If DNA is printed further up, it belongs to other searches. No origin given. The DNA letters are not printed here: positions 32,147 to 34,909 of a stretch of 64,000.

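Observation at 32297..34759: Solitary 820-aa nuclease-methyltransferase fusion (type IIG-like) inserted between yidC and a DMT transporter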

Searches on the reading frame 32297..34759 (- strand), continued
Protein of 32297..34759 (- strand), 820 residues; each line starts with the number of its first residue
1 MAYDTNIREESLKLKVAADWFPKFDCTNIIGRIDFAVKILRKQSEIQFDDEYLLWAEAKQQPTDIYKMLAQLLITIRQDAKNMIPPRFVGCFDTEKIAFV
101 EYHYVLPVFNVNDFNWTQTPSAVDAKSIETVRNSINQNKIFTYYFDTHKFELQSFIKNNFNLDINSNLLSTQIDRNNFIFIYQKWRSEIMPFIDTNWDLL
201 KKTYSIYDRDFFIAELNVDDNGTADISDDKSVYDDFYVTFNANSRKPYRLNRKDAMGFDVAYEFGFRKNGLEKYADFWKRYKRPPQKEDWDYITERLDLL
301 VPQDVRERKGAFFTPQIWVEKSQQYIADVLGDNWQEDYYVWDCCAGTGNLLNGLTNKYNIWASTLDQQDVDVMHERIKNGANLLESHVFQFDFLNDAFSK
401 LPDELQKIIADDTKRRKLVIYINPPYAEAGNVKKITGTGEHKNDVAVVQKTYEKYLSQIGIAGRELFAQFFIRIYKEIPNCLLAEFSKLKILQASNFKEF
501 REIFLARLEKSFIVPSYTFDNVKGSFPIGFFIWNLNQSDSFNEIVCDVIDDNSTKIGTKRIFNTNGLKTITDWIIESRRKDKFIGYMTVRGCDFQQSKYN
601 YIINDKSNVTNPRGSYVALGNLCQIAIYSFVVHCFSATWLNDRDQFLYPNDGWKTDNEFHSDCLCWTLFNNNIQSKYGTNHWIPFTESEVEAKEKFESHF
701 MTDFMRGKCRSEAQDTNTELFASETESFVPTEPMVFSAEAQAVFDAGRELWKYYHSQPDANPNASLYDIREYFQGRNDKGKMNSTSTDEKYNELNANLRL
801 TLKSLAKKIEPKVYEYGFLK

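Call 32: predict_structure(alignment_id=A1)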
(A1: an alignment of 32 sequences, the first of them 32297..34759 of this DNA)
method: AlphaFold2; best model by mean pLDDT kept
length: 820 residues; sequences in the alignment: 32
mean_pLDDT: 85.0   pTM: 0.63
mean pLDDT of the five models: 85.0, 84.8, 83.3, 83.3, 83.0
residues with pLDDT >= 90: 410; 70-90: 293; 50-70: 80; < 50: 37
segments of 3 or more residues with pLDDT < 50: 164-167, 303-311, 429-441, 714-719, 721-724
pLDDT, mean of each block of 10 residues (from residue 1): 83 93 85 88 67 91 94 88 86 96 82 71 84 87 94 91 55 84 87 83 71 85 67 69 81 63 84 85 85 69 45 71 96 93 82 86 84 70 88 92 96 97 71 38 64 91 90 96 94 89 95 86 81 95 94 91 89 88 90 88 90 90 95 90 91 94 96 92 96 93 92 50 65 95 98 96 95 93 94 97 96 95
secondary structure, 60 per line:
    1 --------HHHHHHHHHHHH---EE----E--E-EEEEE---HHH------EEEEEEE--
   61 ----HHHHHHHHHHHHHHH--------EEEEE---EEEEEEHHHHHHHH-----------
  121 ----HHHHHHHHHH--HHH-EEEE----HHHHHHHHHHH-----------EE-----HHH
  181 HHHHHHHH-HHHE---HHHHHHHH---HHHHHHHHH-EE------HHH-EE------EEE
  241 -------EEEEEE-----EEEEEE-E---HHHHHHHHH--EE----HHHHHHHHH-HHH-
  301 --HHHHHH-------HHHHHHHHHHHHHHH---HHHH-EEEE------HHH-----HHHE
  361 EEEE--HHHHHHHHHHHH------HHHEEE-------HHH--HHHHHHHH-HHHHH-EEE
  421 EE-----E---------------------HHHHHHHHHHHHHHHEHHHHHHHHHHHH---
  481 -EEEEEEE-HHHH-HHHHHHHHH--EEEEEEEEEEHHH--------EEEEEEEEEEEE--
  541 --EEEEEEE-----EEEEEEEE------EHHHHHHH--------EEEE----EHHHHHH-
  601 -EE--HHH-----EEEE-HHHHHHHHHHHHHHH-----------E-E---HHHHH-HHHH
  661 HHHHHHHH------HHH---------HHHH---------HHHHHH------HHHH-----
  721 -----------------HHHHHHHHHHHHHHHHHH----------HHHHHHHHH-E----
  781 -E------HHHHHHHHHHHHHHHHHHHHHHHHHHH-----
elements in order (helices of 4 or more, strands of 3 or more residues): H9-20 E35-39 E52-58 H65-79 E88-92 E96-101 H102-109 H125-134 E141-144 H149-159 H178-188 H197-204 H208-216 E238-240 E248-253 E259-264 H270-278 H287-295 H303-308 H316-330 H334-337 E339-342 E360-364 H367-378 E388-390 H403-410 H412-416 E418-422 H450-464 H466-477 E482-488 H490-493 H495-503 E506-515 E527-538 E543-549 E555-562 H570-576 E585-588 H594-599 E614-617 H619-633 H651-655 H657-668 H687-690 H700-705 H712-715 H738-755 H766-774 H789-815

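Call 34: fold_search(model_id=the predicted structure, library=pdb)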
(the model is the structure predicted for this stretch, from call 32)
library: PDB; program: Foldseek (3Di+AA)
matches with E <= 10: 1248; with E <= 0.001: 144
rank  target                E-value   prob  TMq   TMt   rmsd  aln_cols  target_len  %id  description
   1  8cxs_A                1.1e-09  1.00  0.23  0.33   9.8       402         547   14  CamA Adenine Methyltransferase Complexed to Cognate Substrate DNA and Inhibitor MTA (released 2023-01-11)
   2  8cy2_A                2.3e-09  1.00  0.23  0.33   9.7       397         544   13  CamA Adenine Methyltransferase Complexed to Cognate Substrate DNA and Inhibitor APNEA (Compound 9) (released 2023-01-11)
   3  7lni_A                2.4e-09  1.00  0.23  0.33   7.4       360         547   14  SeMet CamA Adenine Methyltransferase Complexed to Cognate Substrate DNA (released 2021-05-19)
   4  7rfm_A                2.7e-09  1.00  0.23  0.32   9.9       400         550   14  CamA Adenine Methyltransferase Complexed to Cognate Substrate DNA and Inhibitor EPZ004777 (released 2021-09-15)
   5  8cxy_C                3.0e-09  1.00  0.23  0.33   9.7       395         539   14  CamA Adenine Methyltransferase Complexed to Cognate Substrate DNA and Inhibitor N6-(2-Phenethyl)adenosine (Compound 8) (released 2023-01-11)
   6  7rfk_C                3.5e-09  1.00  0.24  0.33  10.1       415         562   14  CamA Adenine Methyltransferase Complexed to Cognate Substrate DNA and Inhibitor Sinefungin (released 2021-09-15)
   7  7rfm_B                3.7e-09  1.00  0.23  0.32   9.5       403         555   13  CamA Adenine Methyltransferase Complexed to Cognate Substrate DNA and Inhibitor EPZ004777 (released 2021-09-15)
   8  8cxt_A                4.2e-09  1.00  0.23  0.33   9.7       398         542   14  CamA Adenine Methyltransferase Complexed to Cognate Substrate DNA and Inhibitor N6-benzyladenosine (Compound 1) (released 2023-01-11)
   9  7lt5_C                4.6e-09  1.00  0.24  0.33  10.0       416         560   13  CamA Adenine Methyltransferase Complexed to Cognate Substrate DNA and Cofactor SAH (released 2021-05-19)
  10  7lnj_A                5.8e-09  1.00  0.24  0.33   9.5       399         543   14  CamA Adenine Methyltransferase Complexed to Cognate Substrate DNA (released 2021-05-19)
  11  8vpg_A                5.8e-09  1.00  0.23  0.32   9.4       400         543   14  CamA Adenine Methyltransferase Complexed to Cognate Substrate DNA and Containing Quinoline-based SGI-1027 Analog 455 (released 2024-09-25)
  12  8cxw_B                6.1e-09  1.00  0.23  0.33   9.5       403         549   14  CamA Adenine Methyltransferase Complexed to Cognate Substrate DNA and Inhibitor piclidenoson (Compound 4) (released 2023-01-11)
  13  7lt5_A                6.1e-09  1.00  0.26  0.35  18.6       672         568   11  CamA Adenine Methyltransferase Complexed to Cognate Substrate DNA and Cofactor SAH (released 2021-05-19)
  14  7rfl_A                6.1e-09  1.00  0.25  0.35  17.9       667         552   12  CamA Adenine Methyltransferase Complexed to Cognate Substrate DNA and Inhibitor SGC0946 (released 2021-09-15)
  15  7lni_C                7.2e-09  1.00  0.23  0.34   9.4       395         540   13  SeMet CamA Adenine Methyltransferase Complexed to Cognate Substrate DNA (released 2021-05-19)
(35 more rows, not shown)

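Call 51: find_related_loci(query=window:32297-34759:-, collection=metagenome_contigs, flank=4000)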
Query window:32297-34759:- (820 aa) in metagenome_contigs; peptide patterns used: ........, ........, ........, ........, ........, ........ (x = any residue, [..] = any of these).
115 stretches matched a pattern; 53 encode a relative of the query (tblastn E <= 1e-3); 53 distinct loci.
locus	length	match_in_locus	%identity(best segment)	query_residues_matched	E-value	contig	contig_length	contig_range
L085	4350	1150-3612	64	1-820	0e+0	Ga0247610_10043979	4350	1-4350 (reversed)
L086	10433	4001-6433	66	3-820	0e+0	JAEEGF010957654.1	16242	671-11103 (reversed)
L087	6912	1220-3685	61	1-820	0e+0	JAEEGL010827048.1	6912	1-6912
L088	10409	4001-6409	55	6-819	0e+0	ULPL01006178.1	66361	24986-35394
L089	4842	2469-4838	55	6-806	0e+0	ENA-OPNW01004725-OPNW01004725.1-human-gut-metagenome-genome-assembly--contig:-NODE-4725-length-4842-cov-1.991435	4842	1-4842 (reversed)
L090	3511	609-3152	50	1-820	0e+0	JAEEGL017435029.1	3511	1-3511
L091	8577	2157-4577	53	6-820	0e+0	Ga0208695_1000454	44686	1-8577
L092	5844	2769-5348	50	1-820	0e+0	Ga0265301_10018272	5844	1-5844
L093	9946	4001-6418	53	1-820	0e+0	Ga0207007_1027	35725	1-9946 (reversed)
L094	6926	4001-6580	49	1-820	0e+0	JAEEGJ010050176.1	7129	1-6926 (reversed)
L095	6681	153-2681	49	1-819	0e+0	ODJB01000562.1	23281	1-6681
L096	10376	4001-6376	51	6-820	0e+0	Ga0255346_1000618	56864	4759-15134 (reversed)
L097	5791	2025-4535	50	1-818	0e+0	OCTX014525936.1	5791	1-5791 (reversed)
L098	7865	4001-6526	50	1-819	0e+0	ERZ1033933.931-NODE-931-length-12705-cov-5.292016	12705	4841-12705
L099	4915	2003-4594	49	1-820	0e+0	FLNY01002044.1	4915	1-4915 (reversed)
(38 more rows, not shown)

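Call 63: find_encoding_contigs(protein=P0002, flank=3000, max_places=1)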
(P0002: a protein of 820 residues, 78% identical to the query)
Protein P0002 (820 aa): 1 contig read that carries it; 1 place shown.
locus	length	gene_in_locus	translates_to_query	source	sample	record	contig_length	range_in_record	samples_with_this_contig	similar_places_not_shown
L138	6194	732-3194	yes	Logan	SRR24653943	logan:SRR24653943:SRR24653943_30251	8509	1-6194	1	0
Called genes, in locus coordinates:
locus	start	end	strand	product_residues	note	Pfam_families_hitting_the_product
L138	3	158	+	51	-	?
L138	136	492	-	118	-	-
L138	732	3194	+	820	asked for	-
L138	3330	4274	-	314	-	PF01544:CorA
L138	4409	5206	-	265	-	PF00398:RrnaAD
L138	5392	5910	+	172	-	PF04138:GtrA_DPMS_TM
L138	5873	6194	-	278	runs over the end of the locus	PF00809:Pterin_bind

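Call 64: find_encoding_contigs(protein=P0005, flank=3000, max_places=1)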
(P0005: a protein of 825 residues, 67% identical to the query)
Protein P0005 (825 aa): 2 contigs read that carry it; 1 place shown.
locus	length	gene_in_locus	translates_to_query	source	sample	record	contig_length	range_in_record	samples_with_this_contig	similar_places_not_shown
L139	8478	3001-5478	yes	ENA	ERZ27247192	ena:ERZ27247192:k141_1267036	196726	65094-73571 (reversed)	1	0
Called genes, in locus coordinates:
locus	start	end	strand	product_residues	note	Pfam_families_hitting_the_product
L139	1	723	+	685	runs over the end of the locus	PF07556:DUF1538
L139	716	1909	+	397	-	-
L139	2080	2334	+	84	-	-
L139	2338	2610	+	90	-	PF15738:YafQ_toxin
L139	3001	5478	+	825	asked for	-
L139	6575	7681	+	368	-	PF17761:DUF1016_N, PF06250:YhcG_C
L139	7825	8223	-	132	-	PF00254:FKBP_C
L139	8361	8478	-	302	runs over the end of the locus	PF20434:BD-FAE (faint), PF07859:Abhydrolase_3 (weak)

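Call 65: find_encoding_contigs(protein=P0009, flank=3000, max_places=1)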
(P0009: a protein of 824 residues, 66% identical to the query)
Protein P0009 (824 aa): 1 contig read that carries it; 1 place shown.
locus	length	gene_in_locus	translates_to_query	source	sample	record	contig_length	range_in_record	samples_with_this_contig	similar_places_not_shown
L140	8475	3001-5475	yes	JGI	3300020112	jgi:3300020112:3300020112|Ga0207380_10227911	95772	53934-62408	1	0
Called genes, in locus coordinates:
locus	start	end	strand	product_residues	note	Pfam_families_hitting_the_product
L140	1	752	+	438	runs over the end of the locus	PF05195:AMP_N, PF00557:Peptidase_M24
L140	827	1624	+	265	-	PF16412:DUF5020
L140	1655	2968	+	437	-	PF00860:Xan_ur_permease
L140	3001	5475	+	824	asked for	-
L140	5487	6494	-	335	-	PF13310:Virulence_RhuM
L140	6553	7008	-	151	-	-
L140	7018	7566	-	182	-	PF13274:SocA_Panacea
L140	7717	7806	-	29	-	-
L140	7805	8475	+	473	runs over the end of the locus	PF05195:AMP_N, PF00557:Peptidase_M24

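Call 66: find_encoding_contigs(protein=P0024, flank=3000, max_places=1)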
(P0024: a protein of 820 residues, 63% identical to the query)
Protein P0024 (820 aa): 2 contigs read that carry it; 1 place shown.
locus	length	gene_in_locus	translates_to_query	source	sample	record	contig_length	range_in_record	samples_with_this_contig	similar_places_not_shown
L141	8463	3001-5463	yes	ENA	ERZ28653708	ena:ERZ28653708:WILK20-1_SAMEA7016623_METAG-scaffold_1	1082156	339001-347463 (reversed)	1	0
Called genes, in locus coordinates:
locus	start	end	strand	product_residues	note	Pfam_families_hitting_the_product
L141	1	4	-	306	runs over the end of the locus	PF14054:DUF4249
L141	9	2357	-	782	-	PF13620:CarboxypepD_reg, PF13715:CarbopepD_reg_2, PF07715:Plug (weak)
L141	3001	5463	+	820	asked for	-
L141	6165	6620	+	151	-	PF01797:Y1_Tnp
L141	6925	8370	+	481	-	PF00083:Sugar_tr (weak), PF07690:MFS_1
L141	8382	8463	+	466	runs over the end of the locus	PF02614:UxaC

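Call 88: find_related_loci(query=A1, collection=viral_contigs, flank=5000)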
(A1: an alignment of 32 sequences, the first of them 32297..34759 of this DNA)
Query A1 (820 aa) in viral_contigs; peptide patterns used: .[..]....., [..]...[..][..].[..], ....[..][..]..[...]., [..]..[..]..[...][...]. (x = any residue, [..] = any of these).
362 stretches matched a pattern; 84 encode a relative of the query (tblastn E <= 1e-3); the best 80 are kept; 80 distinct loci.
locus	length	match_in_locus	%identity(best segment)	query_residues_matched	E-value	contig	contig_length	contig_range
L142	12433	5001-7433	50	5-820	0e+0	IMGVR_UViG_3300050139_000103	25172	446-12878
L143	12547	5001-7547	47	6-820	0e+0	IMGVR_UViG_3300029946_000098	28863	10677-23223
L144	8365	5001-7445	47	1-819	0e+0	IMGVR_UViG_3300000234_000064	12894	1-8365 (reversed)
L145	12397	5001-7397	48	5-820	0e+0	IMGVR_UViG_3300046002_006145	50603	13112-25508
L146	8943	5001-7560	47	6-819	0e+0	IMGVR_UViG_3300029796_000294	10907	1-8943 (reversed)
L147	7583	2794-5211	36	1-819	2e-150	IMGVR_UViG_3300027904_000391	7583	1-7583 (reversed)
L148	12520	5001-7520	46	1-819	0e+0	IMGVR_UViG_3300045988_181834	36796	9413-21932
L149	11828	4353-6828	44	5-820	7e-172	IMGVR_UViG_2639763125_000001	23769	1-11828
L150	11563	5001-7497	50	1-820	0e+0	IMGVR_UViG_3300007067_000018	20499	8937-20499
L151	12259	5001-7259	32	54-820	1e-107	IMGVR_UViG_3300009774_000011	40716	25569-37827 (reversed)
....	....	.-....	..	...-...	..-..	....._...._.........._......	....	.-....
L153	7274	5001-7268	30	54-820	3e-94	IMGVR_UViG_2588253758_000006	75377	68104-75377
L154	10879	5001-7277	30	54-819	2e-93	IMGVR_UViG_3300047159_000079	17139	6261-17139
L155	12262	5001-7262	30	54-819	4e-92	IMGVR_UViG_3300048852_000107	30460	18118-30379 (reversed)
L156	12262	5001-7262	29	54-819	1e-90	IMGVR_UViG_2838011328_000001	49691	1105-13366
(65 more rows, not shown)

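Call 110: search_protein_families(library=phrogs, proteins=[window:32297-34759:-], max_evalue=0.01)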
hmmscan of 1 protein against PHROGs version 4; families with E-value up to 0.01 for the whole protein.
window:32297-34759:- (820 aa): 0 families

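Call 111: search_dna_similar(query=window:32297-34759:-, collection=plasmids, mode=protein, max_rows=12)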
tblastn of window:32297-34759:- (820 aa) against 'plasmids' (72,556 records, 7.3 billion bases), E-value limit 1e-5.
Records with a match: 25; places in all: 26; records where one place covers at least 80% of the query: 4.
Best place of each record, by identity: <60% 25.
By first word of the organism name: Bacillus 10; Ligilactobacillus 4; Lactobacillus 4; Fluviibacter 3; Helicobacter 2; Acinetobacter 1; Virgibacillus 1.
By predicted mobility (MOB-suite, as given by PLSDB): non-mobilizable 19; mobilizable 6.
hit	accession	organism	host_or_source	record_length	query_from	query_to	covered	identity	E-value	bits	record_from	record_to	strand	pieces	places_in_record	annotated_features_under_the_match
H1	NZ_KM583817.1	Helicobacter pylori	Human gastric biopsy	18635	7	820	98%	42.3%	2e-106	616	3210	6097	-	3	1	none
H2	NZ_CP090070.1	Acinetobacter sp. SH20PTE14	pig manure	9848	54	820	94%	32.0%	1e-99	347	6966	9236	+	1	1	hypothetical protein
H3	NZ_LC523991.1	Fluviibacter phosphoraccumulans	-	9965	54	820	94%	31.0%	9e-103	356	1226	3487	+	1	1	hypothetical protein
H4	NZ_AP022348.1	Fluviibacter phosphoraccumulans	-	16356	54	820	94%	30.1%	1e-94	332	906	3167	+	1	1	hypothetical protein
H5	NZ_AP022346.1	Fluviibacter phosphoraccumulans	-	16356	54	574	64%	32.6%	6e-67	250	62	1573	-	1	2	none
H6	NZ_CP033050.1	Virgibacillus halodenitrificans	cell culture,Red Sea lagoons-Mangrove ...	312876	64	673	74%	24.9%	2e-27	127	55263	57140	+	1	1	hypothetical protein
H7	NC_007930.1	Ligilactobacillus salivarius UCC118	-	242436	273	752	59%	23.0%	1e-19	102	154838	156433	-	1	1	hypothetical protein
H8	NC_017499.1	Ligilactobacillus salivarius CECT 5713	-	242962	273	752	59%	23.0%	1e-19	102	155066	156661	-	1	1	hypothetical protein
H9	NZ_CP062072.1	Ligilactobacillus salivarius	swine,cell culture,feces,feces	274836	273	752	59%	23.0%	1e-19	102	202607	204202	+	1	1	hypothetical protein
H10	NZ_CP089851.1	Ligilactobacillus salivarius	Pig,faecal sample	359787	273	752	59%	23.0%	1e-19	102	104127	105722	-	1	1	hypothetical protein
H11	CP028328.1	Lactobacillus sp. D1501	cell culture,plant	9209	277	677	49%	24.4%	2e-19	101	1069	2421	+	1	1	record has no annotation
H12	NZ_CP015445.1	Lactobacillus helveticus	whole organism,dairy product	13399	277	682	50%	23.9%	2e-25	121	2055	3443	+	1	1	hypothetical protein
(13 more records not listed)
